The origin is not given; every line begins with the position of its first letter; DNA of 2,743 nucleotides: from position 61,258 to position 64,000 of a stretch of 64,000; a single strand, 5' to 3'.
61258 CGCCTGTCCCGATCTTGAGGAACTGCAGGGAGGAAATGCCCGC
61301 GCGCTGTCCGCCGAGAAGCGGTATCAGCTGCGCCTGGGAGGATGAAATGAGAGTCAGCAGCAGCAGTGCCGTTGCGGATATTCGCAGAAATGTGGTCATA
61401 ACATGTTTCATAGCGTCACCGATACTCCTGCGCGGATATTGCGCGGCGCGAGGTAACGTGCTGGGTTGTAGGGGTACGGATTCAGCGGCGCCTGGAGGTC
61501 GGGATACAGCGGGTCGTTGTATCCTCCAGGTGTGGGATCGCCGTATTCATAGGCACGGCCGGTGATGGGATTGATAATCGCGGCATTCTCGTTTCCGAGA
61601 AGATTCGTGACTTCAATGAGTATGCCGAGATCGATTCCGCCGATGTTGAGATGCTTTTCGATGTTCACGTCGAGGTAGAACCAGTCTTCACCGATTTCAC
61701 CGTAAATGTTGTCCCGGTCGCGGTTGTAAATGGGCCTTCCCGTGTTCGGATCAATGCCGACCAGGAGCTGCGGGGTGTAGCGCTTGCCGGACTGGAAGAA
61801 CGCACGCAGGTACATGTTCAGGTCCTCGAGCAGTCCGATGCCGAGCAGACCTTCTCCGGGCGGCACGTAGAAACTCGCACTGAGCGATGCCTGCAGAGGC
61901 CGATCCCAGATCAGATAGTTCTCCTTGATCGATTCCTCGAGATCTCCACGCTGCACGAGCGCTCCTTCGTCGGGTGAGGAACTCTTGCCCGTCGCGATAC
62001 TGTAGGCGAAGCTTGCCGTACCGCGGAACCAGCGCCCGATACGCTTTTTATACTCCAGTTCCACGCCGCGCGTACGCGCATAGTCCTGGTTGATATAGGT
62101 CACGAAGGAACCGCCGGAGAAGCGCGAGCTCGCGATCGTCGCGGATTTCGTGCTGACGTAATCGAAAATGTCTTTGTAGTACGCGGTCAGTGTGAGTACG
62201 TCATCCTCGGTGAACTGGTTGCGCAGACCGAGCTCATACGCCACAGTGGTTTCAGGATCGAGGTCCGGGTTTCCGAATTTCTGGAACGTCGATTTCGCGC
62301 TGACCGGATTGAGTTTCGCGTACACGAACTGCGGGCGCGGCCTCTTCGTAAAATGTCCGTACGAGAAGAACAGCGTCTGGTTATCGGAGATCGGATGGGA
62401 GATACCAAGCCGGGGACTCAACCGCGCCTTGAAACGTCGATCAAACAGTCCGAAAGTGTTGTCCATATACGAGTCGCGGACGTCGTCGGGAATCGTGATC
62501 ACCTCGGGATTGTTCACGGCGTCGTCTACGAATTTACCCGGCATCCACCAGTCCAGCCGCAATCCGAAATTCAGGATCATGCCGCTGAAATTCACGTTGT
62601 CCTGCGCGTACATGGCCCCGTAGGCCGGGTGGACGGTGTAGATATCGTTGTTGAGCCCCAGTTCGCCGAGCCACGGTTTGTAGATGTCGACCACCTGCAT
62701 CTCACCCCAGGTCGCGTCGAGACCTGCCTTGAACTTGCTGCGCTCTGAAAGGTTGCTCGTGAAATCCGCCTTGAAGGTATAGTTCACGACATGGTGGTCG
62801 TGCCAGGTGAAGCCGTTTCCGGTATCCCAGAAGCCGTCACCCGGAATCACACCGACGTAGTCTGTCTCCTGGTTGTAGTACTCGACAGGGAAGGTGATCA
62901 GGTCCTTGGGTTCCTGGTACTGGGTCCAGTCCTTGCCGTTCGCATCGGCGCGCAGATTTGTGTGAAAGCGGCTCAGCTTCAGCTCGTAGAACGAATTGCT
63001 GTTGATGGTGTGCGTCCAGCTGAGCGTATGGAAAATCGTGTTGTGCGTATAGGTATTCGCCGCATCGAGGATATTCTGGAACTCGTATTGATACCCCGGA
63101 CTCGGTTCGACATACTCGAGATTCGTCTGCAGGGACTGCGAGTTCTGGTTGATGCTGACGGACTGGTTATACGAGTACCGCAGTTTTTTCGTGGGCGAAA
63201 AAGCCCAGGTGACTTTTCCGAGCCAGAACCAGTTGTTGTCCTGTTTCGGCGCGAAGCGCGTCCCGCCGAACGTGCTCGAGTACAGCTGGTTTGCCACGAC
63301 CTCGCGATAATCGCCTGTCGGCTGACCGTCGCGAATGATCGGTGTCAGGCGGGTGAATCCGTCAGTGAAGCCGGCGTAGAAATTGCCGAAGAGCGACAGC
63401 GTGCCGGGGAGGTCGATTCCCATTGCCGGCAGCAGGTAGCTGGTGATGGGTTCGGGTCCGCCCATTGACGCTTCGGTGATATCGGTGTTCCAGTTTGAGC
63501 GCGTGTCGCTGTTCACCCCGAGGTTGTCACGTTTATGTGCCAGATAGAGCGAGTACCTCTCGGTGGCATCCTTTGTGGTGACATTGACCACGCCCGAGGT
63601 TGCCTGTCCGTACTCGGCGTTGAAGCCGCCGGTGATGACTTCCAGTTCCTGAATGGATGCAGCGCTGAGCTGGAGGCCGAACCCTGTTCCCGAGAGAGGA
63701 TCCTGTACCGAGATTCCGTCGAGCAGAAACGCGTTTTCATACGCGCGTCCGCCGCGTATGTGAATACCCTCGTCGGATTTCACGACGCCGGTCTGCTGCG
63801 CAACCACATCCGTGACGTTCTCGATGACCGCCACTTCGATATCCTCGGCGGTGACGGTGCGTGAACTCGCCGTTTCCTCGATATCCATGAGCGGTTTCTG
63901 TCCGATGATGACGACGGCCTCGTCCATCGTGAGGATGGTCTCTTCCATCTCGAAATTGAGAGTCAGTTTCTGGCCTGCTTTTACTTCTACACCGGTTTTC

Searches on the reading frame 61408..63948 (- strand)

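Call 52: search_protein_families(library=pfam, proteins=[window:61408-63948:-], max_evalue=0.00001)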
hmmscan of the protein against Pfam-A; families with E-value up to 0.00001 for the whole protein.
window:61408-63948:- (846 aa): 3 families
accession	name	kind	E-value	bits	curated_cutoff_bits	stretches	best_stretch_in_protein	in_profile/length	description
PF00593.30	TonB_dep_Rec_b-barrel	-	2.7e-26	93.9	27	1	270-722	12-397/436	TonB dependent receptor-like, beta-barrel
PF14905.12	OMP_b-brl_3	-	2.5e-18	66.7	27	1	387-659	54-302/408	Outer membrane protein beta-barrel family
PF07715.20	Plug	-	5.8e-11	43.3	23.9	1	24-119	3-105/107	TonB-dependent Receptor Plug Domain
